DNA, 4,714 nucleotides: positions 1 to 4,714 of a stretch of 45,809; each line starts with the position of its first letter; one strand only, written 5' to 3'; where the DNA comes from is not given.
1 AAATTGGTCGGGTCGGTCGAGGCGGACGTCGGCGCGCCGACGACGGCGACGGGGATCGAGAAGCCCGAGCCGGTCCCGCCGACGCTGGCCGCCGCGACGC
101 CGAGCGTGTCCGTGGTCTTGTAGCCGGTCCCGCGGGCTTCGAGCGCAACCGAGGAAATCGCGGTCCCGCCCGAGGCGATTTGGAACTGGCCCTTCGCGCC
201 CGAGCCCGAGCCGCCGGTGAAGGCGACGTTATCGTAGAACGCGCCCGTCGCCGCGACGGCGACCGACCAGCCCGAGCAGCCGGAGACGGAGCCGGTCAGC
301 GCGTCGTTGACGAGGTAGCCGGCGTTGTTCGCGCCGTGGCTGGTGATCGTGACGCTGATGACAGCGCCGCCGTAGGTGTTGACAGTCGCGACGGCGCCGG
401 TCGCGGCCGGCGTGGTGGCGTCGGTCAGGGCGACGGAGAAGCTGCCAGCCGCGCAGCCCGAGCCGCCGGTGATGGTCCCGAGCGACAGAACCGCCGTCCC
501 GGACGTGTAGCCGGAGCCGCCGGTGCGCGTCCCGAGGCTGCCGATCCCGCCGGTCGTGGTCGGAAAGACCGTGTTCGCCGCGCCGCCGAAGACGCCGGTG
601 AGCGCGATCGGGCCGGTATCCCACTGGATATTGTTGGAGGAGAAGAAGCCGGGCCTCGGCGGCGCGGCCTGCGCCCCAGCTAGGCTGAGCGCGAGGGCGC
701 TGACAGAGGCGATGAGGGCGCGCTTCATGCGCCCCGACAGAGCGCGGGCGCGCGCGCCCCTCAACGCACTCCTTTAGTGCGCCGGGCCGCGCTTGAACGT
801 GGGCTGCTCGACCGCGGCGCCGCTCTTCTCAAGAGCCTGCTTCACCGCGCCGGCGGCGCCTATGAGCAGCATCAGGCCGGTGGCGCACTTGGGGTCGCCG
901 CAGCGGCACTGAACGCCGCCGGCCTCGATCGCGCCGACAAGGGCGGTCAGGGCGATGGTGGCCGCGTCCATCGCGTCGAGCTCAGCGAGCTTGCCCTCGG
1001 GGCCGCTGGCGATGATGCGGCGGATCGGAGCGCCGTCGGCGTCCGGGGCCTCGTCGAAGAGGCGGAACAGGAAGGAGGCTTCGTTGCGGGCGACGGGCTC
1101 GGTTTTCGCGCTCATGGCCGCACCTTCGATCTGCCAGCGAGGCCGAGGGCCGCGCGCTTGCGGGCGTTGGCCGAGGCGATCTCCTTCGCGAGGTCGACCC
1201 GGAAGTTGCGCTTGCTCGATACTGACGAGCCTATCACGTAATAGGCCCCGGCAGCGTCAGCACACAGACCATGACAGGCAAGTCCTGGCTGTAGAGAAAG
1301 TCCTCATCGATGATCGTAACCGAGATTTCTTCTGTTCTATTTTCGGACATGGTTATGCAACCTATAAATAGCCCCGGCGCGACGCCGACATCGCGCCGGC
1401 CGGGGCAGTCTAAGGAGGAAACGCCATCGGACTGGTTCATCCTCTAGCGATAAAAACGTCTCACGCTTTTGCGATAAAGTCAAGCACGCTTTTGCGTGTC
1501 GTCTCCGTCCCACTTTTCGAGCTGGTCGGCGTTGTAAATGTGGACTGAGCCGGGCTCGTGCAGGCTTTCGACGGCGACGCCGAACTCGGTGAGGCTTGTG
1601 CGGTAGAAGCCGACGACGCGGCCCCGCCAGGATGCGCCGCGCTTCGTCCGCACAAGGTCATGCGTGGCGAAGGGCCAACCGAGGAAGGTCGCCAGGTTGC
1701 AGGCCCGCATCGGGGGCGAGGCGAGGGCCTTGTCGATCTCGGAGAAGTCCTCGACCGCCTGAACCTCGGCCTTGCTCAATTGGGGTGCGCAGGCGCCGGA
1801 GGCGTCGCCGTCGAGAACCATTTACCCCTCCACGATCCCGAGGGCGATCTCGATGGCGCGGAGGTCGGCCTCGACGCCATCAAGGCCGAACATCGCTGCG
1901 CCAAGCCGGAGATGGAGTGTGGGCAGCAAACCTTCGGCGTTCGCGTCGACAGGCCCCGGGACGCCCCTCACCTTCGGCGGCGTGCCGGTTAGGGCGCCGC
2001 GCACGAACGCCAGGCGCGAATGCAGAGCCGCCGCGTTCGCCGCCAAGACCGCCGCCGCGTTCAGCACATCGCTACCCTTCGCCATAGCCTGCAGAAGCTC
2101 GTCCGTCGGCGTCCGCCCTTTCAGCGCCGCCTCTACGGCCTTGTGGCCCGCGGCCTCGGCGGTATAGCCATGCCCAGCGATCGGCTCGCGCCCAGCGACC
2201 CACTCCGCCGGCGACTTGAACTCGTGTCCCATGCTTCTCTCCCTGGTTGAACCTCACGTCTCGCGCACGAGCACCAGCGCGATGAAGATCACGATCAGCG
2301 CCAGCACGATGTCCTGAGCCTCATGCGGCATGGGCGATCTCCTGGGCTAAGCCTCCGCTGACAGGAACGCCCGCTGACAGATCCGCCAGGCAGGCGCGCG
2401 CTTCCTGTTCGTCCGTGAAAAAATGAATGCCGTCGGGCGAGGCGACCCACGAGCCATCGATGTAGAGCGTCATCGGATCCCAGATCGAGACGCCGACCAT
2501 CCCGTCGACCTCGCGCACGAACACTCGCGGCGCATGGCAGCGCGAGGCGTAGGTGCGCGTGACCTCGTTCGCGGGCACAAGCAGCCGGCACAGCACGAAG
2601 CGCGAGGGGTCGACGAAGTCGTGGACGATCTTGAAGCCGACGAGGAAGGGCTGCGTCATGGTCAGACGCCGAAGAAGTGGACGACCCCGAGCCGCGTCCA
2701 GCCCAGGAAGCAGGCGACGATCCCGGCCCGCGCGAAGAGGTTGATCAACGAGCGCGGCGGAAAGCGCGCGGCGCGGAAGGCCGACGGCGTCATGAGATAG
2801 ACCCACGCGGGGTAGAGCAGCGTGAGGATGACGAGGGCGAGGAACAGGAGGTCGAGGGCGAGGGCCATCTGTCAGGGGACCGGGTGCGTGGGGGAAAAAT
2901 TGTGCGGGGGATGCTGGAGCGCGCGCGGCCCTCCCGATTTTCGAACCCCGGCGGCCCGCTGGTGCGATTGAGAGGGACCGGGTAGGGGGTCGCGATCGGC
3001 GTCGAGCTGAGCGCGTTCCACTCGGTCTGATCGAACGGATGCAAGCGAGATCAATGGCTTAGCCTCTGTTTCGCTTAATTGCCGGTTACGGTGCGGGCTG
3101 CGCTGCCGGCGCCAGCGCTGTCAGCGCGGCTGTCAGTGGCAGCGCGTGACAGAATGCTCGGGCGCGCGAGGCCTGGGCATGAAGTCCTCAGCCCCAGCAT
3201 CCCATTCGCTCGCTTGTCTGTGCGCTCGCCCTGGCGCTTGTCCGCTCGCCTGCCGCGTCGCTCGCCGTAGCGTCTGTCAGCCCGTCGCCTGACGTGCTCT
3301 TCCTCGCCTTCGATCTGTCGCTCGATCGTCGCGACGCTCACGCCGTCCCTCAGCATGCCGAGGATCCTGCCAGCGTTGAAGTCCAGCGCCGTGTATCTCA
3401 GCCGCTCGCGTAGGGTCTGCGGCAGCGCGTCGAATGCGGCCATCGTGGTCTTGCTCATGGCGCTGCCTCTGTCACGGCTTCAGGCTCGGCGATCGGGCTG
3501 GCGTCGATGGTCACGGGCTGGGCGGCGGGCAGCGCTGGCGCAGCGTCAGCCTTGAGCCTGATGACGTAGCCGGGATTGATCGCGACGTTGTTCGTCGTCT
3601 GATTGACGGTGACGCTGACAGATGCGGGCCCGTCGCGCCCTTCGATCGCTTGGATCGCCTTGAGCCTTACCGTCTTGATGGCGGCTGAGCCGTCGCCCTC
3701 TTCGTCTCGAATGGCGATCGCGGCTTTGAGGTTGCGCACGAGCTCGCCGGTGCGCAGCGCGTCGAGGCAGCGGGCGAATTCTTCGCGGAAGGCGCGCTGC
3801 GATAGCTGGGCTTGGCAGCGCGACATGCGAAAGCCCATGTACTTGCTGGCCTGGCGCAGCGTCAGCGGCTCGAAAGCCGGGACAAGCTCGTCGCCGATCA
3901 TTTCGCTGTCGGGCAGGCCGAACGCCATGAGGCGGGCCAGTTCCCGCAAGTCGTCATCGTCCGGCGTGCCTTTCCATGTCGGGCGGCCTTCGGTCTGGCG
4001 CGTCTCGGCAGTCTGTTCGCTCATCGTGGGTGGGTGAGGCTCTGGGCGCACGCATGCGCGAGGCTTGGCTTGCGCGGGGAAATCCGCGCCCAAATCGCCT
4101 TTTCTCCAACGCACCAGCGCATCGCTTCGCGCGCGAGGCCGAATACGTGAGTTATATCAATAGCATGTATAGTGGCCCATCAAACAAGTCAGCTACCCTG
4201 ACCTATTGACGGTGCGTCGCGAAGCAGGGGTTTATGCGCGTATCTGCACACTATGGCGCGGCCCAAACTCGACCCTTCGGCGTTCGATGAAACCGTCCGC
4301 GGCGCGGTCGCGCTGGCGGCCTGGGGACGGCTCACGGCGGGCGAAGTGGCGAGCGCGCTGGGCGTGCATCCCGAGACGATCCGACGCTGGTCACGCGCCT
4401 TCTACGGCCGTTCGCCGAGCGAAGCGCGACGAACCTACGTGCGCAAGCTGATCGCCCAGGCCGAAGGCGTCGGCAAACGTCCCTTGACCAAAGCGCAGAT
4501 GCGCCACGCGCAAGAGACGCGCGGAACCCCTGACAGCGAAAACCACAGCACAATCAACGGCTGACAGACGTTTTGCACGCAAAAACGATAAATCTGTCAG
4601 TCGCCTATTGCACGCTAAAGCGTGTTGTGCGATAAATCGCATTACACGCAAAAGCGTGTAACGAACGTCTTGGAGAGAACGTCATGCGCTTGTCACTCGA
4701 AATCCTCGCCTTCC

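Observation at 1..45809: The palindromic heptamer CTGWCAG is about ten-fold over-represented and is written with rare codons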

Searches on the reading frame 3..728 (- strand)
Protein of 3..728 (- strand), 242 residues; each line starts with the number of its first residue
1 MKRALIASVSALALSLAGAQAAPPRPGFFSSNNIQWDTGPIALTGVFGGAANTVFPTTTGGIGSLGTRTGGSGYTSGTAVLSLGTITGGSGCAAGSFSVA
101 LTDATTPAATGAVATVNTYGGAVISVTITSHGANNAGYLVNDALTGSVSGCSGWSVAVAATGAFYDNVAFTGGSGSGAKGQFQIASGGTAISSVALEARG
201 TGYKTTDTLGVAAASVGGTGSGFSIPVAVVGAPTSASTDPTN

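Call 12: search_protein_families(library=pfam, proteins=[window:3-728:-], max_evalue=0.01)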
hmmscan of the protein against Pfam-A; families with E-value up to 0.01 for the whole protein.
window:3-728:- (242 aa): 0 families

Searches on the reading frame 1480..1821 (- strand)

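Call 25: search_protein_families(library=pfam, proteins=[window:1480-1821:-], max_evalue=0.01)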
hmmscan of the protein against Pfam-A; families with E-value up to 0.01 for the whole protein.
window:1480-1821:- (113 aa): 1 family
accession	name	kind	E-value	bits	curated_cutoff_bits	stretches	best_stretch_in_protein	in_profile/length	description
PF06442.17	DHFR_2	-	3.5e-15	56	25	1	44-103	17-76/78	R67 dihydrofolate reductase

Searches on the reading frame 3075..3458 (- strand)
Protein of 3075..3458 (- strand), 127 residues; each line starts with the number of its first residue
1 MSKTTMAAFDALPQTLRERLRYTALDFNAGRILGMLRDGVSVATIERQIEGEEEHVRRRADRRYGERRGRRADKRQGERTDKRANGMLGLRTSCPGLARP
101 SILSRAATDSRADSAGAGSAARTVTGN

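Call 25: search_protein_families(library=pfam, proteins=[window:3075-3458:-], max_evalue=0.01)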
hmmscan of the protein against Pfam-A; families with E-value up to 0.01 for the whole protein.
window:3075-3458:- (127 aa): 1 family
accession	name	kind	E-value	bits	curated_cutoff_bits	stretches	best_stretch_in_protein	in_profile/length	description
PF20135.4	DUF6525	-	0.00024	21.3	23.5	1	3-29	16-42/78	Family of unknown function (DUF6525)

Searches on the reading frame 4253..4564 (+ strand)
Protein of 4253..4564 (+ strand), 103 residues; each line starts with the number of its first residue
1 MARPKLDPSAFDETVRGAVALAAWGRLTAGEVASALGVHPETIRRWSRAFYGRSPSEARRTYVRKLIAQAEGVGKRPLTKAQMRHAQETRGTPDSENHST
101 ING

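Call 25: search_protein_families(library=pfam, proteins=[window:4253-4564:+], max_evalue=0.01)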
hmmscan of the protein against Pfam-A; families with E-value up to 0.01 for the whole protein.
window:4253-4564:+ (103 aa): 9 families
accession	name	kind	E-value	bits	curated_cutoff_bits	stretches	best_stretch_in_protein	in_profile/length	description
PF01527.26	HTH_Tnp_1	-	9.6e-07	29.4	24.1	1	13-61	10-58/75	Transposase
PF12833.13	HTH_18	-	2.5e-05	24.9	33.6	0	21-60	40-79/80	Helix-turn-helix domain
PF00376.29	MerR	-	0.00021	21.5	28.2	1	28-49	1-22/38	MerR family regulatory protein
PF13384.12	HTH_23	-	0.00021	21.4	24.6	1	13-50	4-41/50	Homeodomain-like domain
PF12728.13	HTH_17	-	0.0011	19.6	27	1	27-48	2-23/51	Helix-turn-helix domain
PF13518.12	HTH_28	-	0.0018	18.7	25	1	18-49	4-35/52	Helix-turn-helix domain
PF13411.12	MerR_1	-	0.0018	18.7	21.6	1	28-62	2-38/69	MerR HTH family regulatory protein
PF20432.4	Xre-like-HTH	-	0.006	17.3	25.8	0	18-48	15-44/63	Antitoxin Xre-like helix-turn-helix domain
PF13551.12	HTH_29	-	0.0086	16.6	28.1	0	18-50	4-36/64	Winged helix-turn helix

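Call 97: search_protein_families(library=phrogs, proteins=[window:4253-4564:+], max_evalue=0.001)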
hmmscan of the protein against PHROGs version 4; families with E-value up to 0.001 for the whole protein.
window:4253-4564:+ (103 aa): 2 families
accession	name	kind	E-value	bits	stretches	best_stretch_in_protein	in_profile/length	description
phrog_30937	-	unknown function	3.7e-05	24.7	0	5-48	17-59/62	-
phrog_66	-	integration and excision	0.00021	22.1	1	16-60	83-128/412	excisionase and transcriptional regulator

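Call 98: search_protein_families(library=ncbifam, proteins=[window:4253-4564:+], max_evalue=0.01)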
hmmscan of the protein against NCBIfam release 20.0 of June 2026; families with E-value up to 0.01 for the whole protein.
window:4253-4564:+ (103 aa): 3 families
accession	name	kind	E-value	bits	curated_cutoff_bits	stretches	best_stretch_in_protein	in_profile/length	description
NF033787.1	HTH_BldC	subfamily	0.00026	20.8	77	1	27-49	3-25/49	BldC family transcriptional regulator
NF033516.0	transpos_IS3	equivalog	0.0026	17.1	160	1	16-61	4-50/369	IS3 family transposase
TIGR01764.1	excise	domain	0.005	17.2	28.8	0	27-46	2-21/49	excisionase family DNA-binding protein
